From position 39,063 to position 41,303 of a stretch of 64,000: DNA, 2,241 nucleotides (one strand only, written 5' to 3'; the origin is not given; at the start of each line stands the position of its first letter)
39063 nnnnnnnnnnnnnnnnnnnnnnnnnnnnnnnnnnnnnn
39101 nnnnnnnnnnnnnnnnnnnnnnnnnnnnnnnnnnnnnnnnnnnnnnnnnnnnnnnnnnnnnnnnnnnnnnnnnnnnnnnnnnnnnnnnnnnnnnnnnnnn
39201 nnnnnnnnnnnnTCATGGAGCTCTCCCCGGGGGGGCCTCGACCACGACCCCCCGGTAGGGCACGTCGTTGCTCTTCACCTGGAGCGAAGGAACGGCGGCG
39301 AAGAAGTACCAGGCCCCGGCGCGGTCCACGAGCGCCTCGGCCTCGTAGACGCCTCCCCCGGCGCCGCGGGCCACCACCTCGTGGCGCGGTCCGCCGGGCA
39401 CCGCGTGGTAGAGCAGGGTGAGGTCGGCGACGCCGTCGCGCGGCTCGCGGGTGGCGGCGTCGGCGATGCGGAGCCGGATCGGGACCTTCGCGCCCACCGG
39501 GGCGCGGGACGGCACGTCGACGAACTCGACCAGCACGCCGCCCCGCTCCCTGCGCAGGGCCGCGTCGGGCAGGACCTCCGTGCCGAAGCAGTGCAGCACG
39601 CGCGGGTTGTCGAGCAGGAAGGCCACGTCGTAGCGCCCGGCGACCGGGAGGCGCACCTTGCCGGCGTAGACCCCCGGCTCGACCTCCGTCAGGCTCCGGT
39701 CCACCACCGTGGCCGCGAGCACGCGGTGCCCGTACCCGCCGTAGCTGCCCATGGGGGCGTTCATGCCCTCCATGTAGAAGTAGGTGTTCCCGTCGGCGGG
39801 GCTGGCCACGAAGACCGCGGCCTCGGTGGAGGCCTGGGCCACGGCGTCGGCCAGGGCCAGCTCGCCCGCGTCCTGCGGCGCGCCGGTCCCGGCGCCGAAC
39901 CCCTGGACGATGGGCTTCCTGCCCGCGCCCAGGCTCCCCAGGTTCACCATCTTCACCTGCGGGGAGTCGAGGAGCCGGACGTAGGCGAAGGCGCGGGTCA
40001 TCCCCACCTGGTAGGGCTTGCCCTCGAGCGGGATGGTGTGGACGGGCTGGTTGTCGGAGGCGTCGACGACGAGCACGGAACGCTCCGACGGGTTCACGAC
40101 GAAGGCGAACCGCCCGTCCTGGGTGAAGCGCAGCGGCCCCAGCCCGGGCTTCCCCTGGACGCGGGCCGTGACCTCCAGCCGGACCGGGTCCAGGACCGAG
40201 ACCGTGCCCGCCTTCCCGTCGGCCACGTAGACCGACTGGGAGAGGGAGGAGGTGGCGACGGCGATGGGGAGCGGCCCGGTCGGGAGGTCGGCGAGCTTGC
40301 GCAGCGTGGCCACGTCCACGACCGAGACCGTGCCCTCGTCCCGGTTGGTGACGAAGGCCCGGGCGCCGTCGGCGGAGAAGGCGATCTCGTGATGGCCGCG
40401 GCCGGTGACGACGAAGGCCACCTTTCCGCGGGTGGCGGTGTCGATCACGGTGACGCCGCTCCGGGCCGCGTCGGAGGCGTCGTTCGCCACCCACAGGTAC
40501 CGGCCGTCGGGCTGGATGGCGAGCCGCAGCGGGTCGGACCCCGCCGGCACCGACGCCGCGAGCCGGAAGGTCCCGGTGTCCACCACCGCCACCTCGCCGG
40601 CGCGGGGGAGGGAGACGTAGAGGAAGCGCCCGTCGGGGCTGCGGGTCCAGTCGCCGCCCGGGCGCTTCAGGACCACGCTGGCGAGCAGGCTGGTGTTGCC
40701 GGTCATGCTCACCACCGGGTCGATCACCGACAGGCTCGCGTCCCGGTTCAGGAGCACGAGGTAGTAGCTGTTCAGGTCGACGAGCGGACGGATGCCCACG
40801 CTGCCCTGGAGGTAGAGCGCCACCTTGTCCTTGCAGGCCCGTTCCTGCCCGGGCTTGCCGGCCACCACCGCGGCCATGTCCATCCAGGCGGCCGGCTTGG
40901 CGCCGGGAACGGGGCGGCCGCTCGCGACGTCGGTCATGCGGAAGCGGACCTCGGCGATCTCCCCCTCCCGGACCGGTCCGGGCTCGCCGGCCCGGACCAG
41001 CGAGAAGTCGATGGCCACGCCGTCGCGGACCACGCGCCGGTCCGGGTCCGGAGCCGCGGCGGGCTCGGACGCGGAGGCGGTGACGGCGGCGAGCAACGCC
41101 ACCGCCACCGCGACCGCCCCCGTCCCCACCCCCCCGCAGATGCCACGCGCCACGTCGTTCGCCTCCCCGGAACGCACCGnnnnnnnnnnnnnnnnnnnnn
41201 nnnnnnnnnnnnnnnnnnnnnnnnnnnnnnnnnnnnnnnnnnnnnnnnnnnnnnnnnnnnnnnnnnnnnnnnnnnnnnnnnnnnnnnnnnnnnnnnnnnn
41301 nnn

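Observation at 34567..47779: Seven-gene, fully exported, translationally coupled operon built around a 2,199-aa multicopper-oxidase-like protein: candidate undescribed periplasmic metal/electron-oxidising system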

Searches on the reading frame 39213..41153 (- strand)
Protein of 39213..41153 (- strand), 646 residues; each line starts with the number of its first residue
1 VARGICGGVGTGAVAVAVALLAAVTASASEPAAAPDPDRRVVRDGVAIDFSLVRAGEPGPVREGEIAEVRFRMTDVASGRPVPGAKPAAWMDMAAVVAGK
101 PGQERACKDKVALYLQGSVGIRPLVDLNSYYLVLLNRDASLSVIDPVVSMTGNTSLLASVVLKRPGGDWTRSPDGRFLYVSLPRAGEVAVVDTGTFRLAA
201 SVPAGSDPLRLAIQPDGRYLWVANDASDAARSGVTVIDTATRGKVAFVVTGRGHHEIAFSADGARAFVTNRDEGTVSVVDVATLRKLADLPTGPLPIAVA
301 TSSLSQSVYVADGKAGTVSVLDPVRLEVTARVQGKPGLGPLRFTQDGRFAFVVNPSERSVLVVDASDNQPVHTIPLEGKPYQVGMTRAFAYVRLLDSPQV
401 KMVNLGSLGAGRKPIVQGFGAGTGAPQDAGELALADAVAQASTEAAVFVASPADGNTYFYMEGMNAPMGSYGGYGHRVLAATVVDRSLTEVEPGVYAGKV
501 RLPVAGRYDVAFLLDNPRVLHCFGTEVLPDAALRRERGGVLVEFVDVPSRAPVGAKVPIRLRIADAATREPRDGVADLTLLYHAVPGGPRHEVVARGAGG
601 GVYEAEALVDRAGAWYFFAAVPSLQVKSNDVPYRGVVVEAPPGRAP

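Call 6: search_protein_families(library=pfam, proteins=[window:39213-41153:-], max_evalue=0.01)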
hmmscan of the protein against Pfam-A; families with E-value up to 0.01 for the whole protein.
window:39213-41153:- (646 aa): 6 families
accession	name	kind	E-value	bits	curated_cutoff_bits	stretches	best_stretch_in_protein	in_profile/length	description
PF02239.22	Cytochrom_D1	-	3.8e-12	45.9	25.5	2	232-372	15-152/368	Cytochrome D1 heme domain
PF10282.15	Lactonase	-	3.3e-09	36.9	21.7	1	171-230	251-315/344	Lactonase, 7-bladed beta-propeller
PF25174.1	Beta-prop_THOC3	-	8.2e-09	35.3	305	1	175-382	58-259/272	THOC3 beta-propeller domain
PF21783.3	YNCE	-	2.8e-07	30.6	27.1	1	259-349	36-125/339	YNCE-like beta-propeller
PF13115.11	YtkA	-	5.9e-06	27.3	25.9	0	486-510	59-82/85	YtkA-like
PF05751.16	FixH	-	0.0017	18.8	23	0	475-510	97-132/150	FixH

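Call 7: search_protein_families(library=ncbifam, proteins=[window:39213-41153:-], max_evalue=0.01)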
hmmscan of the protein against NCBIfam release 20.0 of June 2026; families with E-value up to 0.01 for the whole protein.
window:39213-41153:- (646 aa): 9 families
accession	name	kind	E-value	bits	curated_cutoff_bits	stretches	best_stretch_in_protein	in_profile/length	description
TIGR02276.1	beta_rpt_yvtn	repeat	2.8e-33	113.6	27.85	4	262-300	2-40/42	beta-propeller repeat protein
TIGR03866.1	PQQ_ABC_repeats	subfamily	2.5e-25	89.2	287.3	2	133-263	15-136/310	PQQ-dependent catabolism-associated beta-propeller protein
NF052340.1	hydrazine_beta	equivalog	2.1e-19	69.9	560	3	170-288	39-155/372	hydrazine synthase subunit beta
NF052460.1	L-NosZ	equivalog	2.5e-15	56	700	1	171-395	50-275/480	clade III lactonase-type nitrous-oxide reductase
NF052280.1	7_blade_YncE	equivalog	8.6e-12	44.5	400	2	256-349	220-312/338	7-bladed beta-propeller protein YncE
NF052342.1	hydrazine_BC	exception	1.2e-09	36.9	1250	1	172-299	47-175/690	hydrazine synthase subunit beta-gamma fusion subunit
NF048007.1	MmpL3Stblzr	equivalog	3.4e-07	29.7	600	1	177-324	193-336/366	MmpL3/TtfA transport complex stabilizer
NF038117.1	choice_anch_I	subfamily_domain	7.1e-05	21.8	300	0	185-242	74-138/458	choice-of-anchor I family protein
NF038015.2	AztD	exception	8.5e-05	21.4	400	0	346-384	314-352/356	zinc metallochaperone AztD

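Call 49: find_homologous_proteins(query=window:39213-41153:-, max_evalue=1e-20)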
Query window:39213-41153:- (646 aa): 2498 proteins with E <= 1e-20 among 8000 candidates; the best 120 are listed.
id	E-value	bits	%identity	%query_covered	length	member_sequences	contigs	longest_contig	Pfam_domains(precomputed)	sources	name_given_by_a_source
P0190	0.0e+0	1405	100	100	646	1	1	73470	PF10282.16,PF25174.2,PF21783.3,PF02239.23,PF13115.12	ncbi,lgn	-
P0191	0.0e+0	1090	79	95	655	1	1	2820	PF10282.16,PF25174.2,PF21783.3,PF02239.23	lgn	-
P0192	0.0e+0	1071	78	94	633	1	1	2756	PF25174.2,PF21783.3,PF02239.23,PF13115.12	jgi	jgi:YVTN family beta-propeller protein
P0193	0.0e+0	1066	77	95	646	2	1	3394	PF10282.16,PF25174.2,PF21783.3,PF02239.23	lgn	-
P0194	0.0e+0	1064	75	99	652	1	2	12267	PF22494.4,PF10282.16,PF25174.2,PF21783.3,PF02239.23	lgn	-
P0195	0.0e+0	1064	77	96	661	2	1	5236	PF22494.4,PF10282.16,PF25174.2,PF02239.23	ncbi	-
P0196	0.0e+0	1054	77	94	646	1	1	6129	PF10282.16,PF25174.2,PF21783.3,PF02239.23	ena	-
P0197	0.0e+0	1045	75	97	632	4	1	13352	PF25174.2,PF07433.18,PF21783.3,PF02239.23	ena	-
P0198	0.0e+0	1028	75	94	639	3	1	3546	PF25174.2,PF21783.3,PF02239.23,PF13115.12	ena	-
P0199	0.0e+0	1021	73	95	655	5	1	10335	PF10282.16,PF25174.2,PF21783.3,PF02239.23,PF13115.12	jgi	jgi:DNA-binding beta-propeller fold protein YncE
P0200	0.0e+0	1012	72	100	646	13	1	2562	PF10282.16,PF25174.2,PF21783.3,PF02239.23,PF13115.12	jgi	jgi:YVTN family beta-propeller protein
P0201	0.0e+0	1012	72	98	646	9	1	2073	PF10282.16,PF25174.2,PF21783.3,PF02239.23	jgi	jgi:DNA-binding beta-propeller fold protein YncE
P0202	0.0e+0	1011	73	97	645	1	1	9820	PF25174.2,PF21783.3,PF02239.23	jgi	jgi:YVTN family beta-propeller protein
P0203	8.1e-296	1001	72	96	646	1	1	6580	PF10282.16,PF25174.2,PF21783.3,PF02239.23,PF13115.12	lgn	-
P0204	5.2e-290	982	73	94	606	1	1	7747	PF10282.16,PF25174.2,PF21783.3,PF02239.23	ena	-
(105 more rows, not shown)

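Call 58: predict_structure(alignment_id=A3)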
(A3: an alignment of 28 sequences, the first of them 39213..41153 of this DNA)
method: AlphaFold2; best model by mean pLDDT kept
length: 646 residues; sequences in the alignment: 28
mean_pLDDT: 84.6   pTM: 0.72
mean pLDDT of the five models: 84.6, 84.0, 81.3, 77.7, 74.1
residues with pLDDT >= 90: 320; 70-90: 238; 50-70: 43; < 50: 45
segments of 3 or more residues with pLDDT < 50: 1-34, 149-154, 644-646
pLDDT, mean of each block of 10 residues (from residue 1): 35 42 39 60 90 83 87 92 83 63 67 67 73 91 71 66 92 93 95 91 93 96 89 95 95 91 96 96 97 96 97 97 97 96 96 97 96 97 93 96 96 95 88 86 84 89 84 81 88 88 83 82 87 63 87 92 82 88 74 91 93 88 79 83 54
secondary structure, 60 per line:
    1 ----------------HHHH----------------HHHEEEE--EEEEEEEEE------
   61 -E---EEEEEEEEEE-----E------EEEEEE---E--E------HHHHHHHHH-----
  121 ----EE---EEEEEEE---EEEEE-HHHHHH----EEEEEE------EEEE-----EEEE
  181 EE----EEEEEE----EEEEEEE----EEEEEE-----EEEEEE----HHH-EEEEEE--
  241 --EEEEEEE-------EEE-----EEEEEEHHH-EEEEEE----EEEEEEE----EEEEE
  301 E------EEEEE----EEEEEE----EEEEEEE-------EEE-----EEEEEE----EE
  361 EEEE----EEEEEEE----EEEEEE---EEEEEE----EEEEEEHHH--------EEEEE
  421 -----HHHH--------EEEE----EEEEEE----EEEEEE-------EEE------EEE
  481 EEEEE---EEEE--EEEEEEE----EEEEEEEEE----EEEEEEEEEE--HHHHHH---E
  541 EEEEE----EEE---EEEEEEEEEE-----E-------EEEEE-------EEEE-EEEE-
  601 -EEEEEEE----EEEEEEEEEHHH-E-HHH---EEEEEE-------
elements in order: H17-20 E40-43 E46-54 E66-75 E88-93 H107-115 E130-136 E140-144 H146-151 E156-161 E168-171 E177-182 E187-192 E197-203 E208-213 E219-224 E233-238 E243-249 E257-259 E265-270 E275-280 E285-291 E296-301 E308-312 E317-322 E327-333 E341-343 E349-354 E359-364 E369-375 E380-385 E389-394 E399-404 E416-420 H426-429 E438-441 E446-451 E456-461 E469-471 E478-485 E489-492 E495-501 E506-514 E519-528 H531-536 E540-545 E550-552 E556-565 E579-583 E591-594 E596-599 E602-608 E613-621 E634-639

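Call 60: fold_search(model_id=the predicted structure, library=pdb)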
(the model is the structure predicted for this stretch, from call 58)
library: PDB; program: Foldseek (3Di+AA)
matches with E <= 10: 1962; with E <= 0.001: 1578
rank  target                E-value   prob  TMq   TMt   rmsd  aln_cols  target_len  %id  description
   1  1l0q_A                3.7e-23  1.00  0.43  0.66   7.8       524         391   19  Tandem YVTN beta-propeller and PKD domains from an archaeal surface layer protein (released 2002-11-06)
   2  5c2v_B                1.8e-14  1.00  0.35  0.62   7.4       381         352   19  Kuenenia stuttgartiensis Hydrazine Synthase (released 2015-10-14)
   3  9n6z_LO               2.3e-14  1.00  0.29  0.24  26.4       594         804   13  SSU processome maturation and disassembly, State D (released 2025-11-05)
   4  9n73_LO               4.2e-14  1.00  0.29  0.24  23.7       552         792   12  SSU processome maturation and disassembly, State G (released 2025-10-29)
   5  6lqr_B1               7.4e-14  1.00  0.29  0.24  26.1       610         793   11  Cryo-EM structure of 90S small subunit preribosomes in transition states (State C) (released 2020-09-16)
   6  5i5m_B                8.1e-14  1.00  0.40  0.44  11.2       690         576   10  Shewanella denitrificans nitrous oxide reductase, Ca2+-reconstituted form (released 2016-03-02)
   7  6y7e_B                9.9e-14  1.00  0.40  0.44  11.2       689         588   10  Pseudomonas stutzeri nitrous oxide reductase mutant, H494A (released 2021-01-27)
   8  7aq9_B                1.0e-13  1.00  0.40  0.43  11.9       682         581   10  Pseudomonas stutzeri nitrous oxide reductase mutant, H583W (released 2021-01-13)
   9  9f8x_A                1.1e-13  1.00  0.39  0.44  11.5       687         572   11  Low-dose structure of Marinobacter nauticus nitrous oxide reductase (released 2024-06-19)
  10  1qni_A                1.1e-13  1.00  0.38  0.43  12.3       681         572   11  Crystal Structure of Nitrous Oxide Reductase from Pseudomonas nautica, at 2.4A Resolution (released 2000-10-13)
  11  3sbp_D                1.2e-13  1.00  0.40  0.43  12.0       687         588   10  Pseudomonas stutzeri nitrous oxide reductase, P1 crystal form (released 2011-08-10)
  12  7aq6_A                1.3e-13  1.00  0.40  0.43  11.1       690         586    9  Pseudomonas stutzeri nitrous oxide reductase mutant, H583F (released 2021-01-13)
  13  7aq3_A                1.3e-13  1.00  0.40  0.45  11.9       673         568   10  Pseudomonas stutzeri nitrous oxide reductase mutant, H583D (released 2021-01-13)
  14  6y7d_A                1.3e-13  1.00  0.40  0.45  11.8       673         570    9  Pseudomonas stutzeri nitrous oxide reductase mutant, H433A (released 2021-01-27)
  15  7apy_B                1.3e-13  1.00  0.40  0.44  11.7       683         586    9  Pseudomonas stutzeri nitrous oxide reductase mutant, D576A (released 2021-01-13)
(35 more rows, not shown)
